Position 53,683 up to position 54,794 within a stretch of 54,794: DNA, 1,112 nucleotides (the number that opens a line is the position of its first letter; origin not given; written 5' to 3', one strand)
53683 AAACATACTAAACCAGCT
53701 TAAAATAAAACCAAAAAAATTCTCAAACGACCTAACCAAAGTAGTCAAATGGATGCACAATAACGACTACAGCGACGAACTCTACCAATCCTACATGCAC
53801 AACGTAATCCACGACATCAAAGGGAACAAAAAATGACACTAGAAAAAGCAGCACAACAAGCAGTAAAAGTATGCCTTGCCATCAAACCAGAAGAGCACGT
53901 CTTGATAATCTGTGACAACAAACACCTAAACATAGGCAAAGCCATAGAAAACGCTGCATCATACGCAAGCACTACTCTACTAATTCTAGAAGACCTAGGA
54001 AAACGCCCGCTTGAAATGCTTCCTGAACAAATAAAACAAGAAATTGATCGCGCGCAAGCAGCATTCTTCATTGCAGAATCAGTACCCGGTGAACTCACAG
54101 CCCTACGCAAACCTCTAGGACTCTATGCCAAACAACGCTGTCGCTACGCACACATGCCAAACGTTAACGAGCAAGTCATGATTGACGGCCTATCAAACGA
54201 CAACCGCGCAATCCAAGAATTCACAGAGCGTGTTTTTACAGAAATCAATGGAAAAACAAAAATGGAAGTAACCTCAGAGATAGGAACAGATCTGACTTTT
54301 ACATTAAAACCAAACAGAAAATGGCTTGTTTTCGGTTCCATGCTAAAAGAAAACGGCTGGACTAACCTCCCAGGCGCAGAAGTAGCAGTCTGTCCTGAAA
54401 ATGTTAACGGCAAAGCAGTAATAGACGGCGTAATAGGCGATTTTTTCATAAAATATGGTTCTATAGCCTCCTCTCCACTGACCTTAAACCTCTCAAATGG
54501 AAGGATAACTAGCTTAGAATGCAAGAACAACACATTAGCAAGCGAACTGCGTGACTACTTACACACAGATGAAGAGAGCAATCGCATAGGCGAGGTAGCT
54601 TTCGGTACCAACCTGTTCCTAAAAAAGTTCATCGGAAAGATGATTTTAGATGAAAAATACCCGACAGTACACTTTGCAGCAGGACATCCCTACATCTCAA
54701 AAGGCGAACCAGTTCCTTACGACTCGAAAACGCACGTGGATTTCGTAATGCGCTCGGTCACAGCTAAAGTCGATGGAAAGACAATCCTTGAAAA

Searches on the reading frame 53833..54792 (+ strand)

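Call 79: search_protein_families(library=pfam, max_evalue=0.00001, proteins=[window:53833-54792:+])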
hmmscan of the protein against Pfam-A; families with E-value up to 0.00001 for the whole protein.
window:53833-54792:+ (320 aa): 1 family
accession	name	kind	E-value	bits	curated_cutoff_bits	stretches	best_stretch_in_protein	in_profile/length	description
PF02073.20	Peptidase_M29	-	1.1e-17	64.4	27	1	132-317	193-392/406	Thermophilic metalloprotease (M29)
